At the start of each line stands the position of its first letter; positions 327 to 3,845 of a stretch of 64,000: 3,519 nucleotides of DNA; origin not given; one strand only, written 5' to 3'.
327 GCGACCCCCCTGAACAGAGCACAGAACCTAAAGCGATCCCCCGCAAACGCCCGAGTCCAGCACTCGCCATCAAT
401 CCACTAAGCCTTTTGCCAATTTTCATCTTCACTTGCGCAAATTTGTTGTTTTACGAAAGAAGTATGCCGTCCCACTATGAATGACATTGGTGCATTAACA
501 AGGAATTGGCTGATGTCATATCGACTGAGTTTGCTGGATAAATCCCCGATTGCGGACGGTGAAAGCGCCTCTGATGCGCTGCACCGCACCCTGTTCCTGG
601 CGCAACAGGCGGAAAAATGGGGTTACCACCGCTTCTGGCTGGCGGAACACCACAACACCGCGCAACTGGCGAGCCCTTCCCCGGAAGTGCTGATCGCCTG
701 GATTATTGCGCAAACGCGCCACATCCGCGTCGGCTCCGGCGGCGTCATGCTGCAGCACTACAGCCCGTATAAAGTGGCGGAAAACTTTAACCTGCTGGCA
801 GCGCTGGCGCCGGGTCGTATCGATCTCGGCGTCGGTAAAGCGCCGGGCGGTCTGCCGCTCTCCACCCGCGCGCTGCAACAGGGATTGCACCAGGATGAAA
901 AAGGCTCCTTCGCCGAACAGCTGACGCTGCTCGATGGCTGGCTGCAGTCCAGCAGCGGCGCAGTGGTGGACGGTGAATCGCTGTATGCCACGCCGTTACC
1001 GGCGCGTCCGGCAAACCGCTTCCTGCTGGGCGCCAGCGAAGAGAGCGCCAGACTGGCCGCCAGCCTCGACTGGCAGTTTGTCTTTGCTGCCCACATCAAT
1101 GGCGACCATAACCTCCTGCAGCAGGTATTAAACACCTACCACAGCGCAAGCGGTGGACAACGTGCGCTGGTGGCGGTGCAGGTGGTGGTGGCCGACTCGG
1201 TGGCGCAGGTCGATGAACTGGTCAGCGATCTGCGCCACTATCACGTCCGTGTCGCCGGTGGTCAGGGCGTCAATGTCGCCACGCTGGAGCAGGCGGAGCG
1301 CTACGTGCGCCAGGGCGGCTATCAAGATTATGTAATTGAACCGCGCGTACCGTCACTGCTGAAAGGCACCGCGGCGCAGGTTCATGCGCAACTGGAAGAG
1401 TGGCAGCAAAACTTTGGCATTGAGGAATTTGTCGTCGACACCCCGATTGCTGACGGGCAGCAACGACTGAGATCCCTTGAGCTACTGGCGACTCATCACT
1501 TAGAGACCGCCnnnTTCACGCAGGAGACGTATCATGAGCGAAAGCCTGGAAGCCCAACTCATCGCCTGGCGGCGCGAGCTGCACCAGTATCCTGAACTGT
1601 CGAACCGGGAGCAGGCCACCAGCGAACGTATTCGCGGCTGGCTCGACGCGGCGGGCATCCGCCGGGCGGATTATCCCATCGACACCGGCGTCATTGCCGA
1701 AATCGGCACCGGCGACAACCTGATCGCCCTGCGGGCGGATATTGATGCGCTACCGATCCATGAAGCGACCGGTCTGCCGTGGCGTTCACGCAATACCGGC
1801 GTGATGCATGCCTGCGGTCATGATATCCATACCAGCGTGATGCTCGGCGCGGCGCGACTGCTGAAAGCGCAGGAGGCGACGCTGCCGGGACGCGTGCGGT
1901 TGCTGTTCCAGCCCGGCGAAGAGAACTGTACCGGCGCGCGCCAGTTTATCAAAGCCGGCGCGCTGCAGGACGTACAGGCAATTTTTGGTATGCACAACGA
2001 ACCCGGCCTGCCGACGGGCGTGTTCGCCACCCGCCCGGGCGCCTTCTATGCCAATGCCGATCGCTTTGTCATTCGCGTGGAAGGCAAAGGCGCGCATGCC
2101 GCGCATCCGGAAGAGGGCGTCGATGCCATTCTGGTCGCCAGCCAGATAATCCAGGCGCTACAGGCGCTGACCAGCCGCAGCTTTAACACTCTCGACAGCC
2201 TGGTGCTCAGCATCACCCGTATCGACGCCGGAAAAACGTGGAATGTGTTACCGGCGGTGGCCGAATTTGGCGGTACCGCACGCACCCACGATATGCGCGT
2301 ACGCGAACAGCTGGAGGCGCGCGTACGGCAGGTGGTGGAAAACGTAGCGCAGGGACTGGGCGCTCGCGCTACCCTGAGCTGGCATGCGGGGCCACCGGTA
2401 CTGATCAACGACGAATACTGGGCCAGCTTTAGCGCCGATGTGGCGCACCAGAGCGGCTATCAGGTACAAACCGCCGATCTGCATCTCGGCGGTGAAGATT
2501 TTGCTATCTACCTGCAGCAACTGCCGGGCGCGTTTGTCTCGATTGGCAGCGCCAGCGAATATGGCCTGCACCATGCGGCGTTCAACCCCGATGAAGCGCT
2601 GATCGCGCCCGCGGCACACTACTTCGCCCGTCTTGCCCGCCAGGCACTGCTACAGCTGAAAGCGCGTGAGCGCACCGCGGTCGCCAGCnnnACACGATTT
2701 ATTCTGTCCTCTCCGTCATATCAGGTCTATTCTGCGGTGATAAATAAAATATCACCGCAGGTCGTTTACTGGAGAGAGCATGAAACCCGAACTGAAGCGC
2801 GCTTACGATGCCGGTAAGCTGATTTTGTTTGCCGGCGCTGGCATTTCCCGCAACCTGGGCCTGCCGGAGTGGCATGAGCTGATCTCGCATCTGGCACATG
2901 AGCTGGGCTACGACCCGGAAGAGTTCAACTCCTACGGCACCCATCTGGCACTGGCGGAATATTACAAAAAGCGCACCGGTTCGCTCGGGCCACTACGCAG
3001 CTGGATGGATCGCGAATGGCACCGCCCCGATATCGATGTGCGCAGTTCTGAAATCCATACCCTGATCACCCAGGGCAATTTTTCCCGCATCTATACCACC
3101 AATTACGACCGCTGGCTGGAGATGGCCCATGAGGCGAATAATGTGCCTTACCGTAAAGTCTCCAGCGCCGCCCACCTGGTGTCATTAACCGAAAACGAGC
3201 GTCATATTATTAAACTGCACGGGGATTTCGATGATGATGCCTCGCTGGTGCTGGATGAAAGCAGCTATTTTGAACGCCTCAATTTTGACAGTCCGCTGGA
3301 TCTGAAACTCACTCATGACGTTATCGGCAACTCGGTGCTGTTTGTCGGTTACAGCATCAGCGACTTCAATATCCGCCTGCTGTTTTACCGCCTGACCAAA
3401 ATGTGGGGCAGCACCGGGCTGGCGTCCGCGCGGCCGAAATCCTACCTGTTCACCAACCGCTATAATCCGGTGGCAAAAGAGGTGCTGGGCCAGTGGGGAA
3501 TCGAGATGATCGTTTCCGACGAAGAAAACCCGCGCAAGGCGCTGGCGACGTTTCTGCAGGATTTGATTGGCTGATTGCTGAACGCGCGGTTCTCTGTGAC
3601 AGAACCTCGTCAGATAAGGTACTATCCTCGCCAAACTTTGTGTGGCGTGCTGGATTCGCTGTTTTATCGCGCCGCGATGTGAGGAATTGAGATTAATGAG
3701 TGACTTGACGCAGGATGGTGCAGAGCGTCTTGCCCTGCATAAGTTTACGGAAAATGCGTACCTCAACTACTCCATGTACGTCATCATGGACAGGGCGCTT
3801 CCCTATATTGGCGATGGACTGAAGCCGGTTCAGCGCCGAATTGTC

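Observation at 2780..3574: Standalone SIR2-like (SIR2_2-type) gene wedged between an amidohydrolase gene and parC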

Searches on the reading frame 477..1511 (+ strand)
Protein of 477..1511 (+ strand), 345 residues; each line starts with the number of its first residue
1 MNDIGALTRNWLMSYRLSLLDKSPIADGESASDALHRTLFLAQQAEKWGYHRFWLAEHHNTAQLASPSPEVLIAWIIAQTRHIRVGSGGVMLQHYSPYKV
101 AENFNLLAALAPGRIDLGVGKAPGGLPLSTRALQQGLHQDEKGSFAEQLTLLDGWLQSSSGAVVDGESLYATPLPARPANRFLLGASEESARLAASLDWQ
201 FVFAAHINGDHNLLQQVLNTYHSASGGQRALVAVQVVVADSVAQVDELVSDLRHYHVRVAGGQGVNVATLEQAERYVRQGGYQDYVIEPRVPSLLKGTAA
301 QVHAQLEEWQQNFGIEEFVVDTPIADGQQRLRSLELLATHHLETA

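Call 3: search_protein_families(library=pfam, proteins=[window:477-1511:+], max_evalue=0.1)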
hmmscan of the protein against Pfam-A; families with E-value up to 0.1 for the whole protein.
window:477-1511:+ (345 aa): 1 family
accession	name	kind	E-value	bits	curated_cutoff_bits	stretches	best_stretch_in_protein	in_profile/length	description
PF00296.26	Bac_luciferase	-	1.2e-29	104.1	27.9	1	29-311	16-309/314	Luciferase-like monooxygenase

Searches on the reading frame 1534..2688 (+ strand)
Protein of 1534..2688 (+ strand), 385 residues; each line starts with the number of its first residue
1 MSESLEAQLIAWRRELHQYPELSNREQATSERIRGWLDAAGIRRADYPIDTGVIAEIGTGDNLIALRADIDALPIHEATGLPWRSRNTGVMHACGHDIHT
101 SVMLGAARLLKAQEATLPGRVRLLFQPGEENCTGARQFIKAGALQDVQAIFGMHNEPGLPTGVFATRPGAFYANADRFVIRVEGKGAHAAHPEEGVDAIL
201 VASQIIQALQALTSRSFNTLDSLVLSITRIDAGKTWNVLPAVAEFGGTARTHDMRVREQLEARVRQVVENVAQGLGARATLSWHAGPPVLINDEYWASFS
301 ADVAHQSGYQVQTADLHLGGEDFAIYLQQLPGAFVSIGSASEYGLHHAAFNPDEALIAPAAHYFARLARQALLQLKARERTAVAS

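Call 3: search_protein_families(library=pfam, proteins=[window:1534-2688:+], max_evalue=0.1)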
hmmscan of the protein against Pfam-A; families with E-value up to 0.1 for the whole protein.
window:1534-2688:+ (385 aa): 3 families
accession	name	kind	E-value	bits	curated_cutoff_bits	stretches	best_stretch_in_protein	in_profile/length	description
PF01546.33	Peptidase_M20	-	3.4e-39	135.3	24.6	1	65-369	1-205/206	Peptidase family M20/M25/M40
PF07687.19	M20_dimer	-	5.7e-14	52.4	21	1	176-272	7-103/107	Peptidase dimerisation domain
PF04389.22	Peptidase_M28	-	0.002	18.3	21.3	1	100-151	37-90/193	Peptidase family M28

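Call 53: find_homologous_proteins(query=window:1534-2688:+, max_evalue=1e-30)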
Query window:1534-2688:+ (385 aa): 7920 proteins with E <= 1e-30 among 8000 candidates; the best 120 are listed.
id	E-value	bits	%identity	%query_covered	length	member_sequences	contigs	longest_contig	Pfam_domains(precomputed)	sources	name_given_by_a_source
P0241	3.5e-253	857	100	100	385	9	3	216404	PF01546.34,PF07687.20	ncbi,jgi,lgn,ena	-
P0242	3.0e-207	706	84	98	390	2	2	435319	PF01546.34,PF07687.20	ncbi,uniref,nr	ncbi:amidohydrolase [Erwiniaceae bacterium BAC15a-03b]|uniref:Amidohydrolase n=1 Tax=Winslowiella ar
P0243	1.4e-204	697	84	97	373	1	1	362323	PF01546.34,PF07687.20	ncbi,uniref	ncbi:amidohydrolase [Pantoea sp. B65]|uniref:amidohydrolase n=1 Tax=Pantoea sp. B65 TaxID=2813359 Re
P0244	2.5e-202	689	80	98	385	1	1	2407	PF01546.34,PF07687.20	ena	-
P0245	1.2e-198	677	79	98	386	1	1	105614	PF01546.34,PF07687.20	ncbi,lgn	-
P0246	1.2e-194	664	76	99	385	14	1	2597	PF01546.34,PF07687.20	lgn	-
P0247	6.5e-191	652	77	99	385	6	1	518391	PF01546.34,PF07687.20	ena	-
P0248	2.6e-190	650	75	100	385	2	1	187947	PF01546.34,PF07687.20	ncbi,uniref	ncbi:amidohydrolase [Rouxiella sp. T17]|uniref:amidohydrolase n=1 Tax=Rouxiella sp. T17 TaxID=308568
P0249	7.1e-189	645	75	98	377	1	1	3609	PF01546.34,PF07687.20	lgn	-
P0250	2.0e-188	644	75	99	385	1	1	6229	PF01546.34,PF07687.20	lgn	-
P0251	3.5e-188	643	75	99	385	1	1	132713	PF01546.34,PF07687.20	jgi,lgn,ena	-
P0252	4.2e-188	643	75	99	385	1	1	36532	PF01546.34,PF07687.20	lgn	-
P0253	5.9e-188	642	76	98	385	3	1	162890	PF01546.34,PF07687.20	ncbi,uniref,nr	ncbi:amidohydrolase [Pantoea sp. A4]|uniref:amidohydrolase n=1 Tax=Pantoea sp. A4 TaxID=1225184 RepI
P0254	7.0e-188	642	75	99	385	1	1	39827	PF01546.34,PF07687.20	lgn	-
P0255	9.8e-188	641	74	100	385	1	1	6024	PF01546.34,PF07687.20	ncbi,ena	-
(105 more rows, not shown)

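Call 54: find_encoding_contigs(protein=P0241, flank=6000, max_places=4)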
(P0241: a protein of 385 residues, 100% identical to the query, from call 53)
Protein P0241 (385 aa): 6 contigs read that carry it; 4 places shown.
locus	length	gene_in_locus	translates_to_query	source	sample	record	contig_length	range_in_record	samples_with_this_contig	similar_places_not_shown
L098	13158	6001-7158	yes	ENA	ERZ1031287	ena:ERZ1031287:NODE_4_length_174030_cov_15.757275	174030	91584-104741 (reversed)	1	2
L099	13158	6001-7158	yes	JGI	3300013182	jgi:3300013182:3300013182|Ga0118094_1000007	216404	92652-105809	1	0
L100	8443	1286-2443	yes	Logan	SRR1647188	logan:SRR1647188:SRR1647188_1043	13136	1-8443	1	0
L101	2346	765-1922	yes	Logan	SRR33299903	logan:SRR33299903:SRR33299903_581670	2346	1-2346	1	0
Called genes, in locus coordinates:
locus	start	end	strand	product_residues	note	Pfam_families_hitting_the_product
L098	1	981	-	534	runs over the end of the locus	PF00496:SBP_bac_5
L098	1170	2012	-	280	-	PF00903:Glyoxalase (faint), PF13468:Glyoxalase_3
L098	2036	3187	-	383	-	PF01546:Peptidase_M20, PF07687:M20_dimer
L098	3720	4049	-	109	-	PF08845:SymE_toxin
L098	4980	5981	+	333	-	PF00296:Bac_luciferase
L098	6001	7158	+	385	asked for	PF01546:Peptidase_M20, PF07687:M20_dimer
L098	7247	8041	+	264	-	PF13289:SIR2_2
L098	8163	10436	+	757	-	PF00521:DNA_topoisoIV, PF03989:DNA_gyraseA_C (faint)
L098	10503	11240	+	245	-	PF01553:Acyltransferase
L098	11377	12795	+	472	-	PF07732:Cu-oxidase_3, PF07731:Cu-oxidase_2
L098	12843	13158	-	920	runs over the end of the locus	-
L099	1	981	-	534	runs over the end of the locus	PF00496:SBP_bac_5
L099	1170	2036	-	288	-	PF00903:Glyoxalase (faint), PF13468:Glyoxalase_3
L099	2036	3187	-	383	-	PF01546:Peptidase_M20, PF07687:M20_dimer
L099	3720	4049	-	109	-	PF08845:SymE_toxin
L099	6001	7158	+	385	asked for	PF01546:Peptidase_M20, PF07687:M20_dimer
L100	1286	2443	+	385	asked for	PF01546:Peptidase_M20, PF07687:M20_dimer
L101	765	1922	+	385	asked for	PF01546:Peptidase_M20, PF07687:M20_dimer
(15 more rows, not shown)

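Call 55: find_encoding_contigs(protein=P0242, flank=10000, max_places=2)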
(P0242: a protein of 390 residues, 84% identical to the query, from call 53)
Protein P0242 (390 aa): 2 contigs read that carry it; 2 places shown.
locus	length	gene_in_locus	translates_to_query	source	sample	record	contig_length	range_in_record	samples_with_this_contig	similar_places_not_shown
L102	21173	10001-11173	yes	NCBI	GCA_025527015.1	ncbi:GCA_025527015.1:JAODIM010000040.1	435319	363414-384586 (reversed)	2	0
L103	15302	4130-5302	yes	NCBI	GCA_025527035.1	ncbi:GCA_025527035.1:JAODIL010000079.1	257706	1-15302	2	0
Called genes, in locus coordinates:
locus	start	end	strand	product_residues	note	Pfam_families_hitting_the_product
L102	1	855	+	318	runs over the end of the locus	PF04069:OpuAC, PF09084:NMT1, PF12974:Phosphonate-bd, PF16868:NMT1_3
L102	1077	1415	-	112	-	-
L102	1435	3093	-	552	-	PF01078:Mg_chelatase (faint), PF02463:SMC_N (weak), PF03193:RsgA_GTPase (faint), PF13191:AAA_16 (faint), PF13481:AAA_25 (faint), PF20703:nSTAND1 (faint), PF00005:ABC_tran, PF00005:ABC_tran, +3 more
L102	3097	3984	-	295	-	PF00528:BPD_transp_1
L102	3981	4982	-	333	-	PF19300:BPD_transp_1_N (faint), PF00528:BPD_transp_1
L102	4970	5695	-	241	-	-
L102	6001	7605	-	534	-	PF00496:SBP_bac_5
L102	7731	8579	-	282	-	PF13468:Glyoxalase_3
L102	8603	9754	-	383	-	PF01546:Peptidase_M20, PF07687:M20_dimer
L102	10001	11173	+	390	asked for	PF01546:Peptidase_M20, PF07687:M20_dimer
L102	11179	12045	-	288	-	PF01116:F_bP_aldolase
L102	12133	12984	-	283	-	PF01116:F_bP_aldolase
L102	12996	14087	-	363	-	PF02378:PTS_EIIC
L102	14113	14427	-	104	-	PF02302:PTS_IIB, PF25554:PTS_EIIB_BC_N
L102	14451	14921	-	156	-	PF00359:PTS_EIIA_2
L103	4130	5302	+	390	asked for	PF01546:Peptidase_M20, PF07687:M20_dimer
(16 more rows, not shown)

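Call 56: find_encoding_contigs(protein=P0243, flank=10000, max_places=2)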
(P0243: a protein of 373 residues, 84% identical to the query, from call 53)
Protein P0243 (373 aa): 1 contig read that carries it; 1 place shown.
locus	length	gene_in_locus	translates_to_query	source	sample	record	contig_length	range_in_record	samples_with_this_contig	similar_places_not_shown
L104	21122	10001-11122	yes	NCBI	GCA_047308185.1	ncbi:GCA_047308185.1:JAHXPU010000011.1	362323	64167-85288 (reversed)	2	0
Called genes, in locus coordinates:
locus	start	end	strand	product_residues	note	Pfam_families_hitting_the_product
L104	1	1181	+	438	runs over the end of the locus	PF15892:BNR_4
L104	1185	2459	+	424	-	PF01306:LacY_symp, PF07690:MFS_1, PF12832:MFS_1_like, PF07690:MFS_1 (weak)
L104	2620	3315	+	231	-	PF06178:KdgM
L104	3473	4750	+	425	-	PF01569:PAP2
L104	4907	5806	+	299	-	PF00126:HTH_1, PF03466:LysR_substrate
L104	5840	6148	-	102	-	PF03992:ABM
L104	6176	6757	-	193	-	PF02525:Flavodoxin_2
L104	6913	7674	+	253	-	PF00497:SBP_bac_3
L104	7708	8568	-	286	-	PF00903:Glyoxalase (faint), PF13468:Glyoxalase_3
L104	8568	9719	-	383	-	PF01546:Peptidase_M20, PF07687:M20_dimer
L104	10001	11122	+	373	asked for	PF01546:Peptidase_M20, PF07687:M20_dimer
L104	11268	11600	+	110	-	-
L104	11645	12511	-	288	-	PF01116:F_bP_aldolase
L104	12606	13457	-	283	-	PF01116:F_bP_aldolase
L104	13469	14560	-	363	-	PF02378:PTS_EIIC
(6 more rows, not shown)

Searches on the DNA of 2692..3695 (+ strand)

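Call 64: search_dna_similar(query=window:2692-3695:+, collection=ecoli_genomes, mode=distant, max_rows=8)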
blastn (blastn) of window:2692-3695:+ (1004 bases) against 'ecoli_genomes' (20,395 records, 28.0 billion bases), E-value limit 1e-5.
No match.
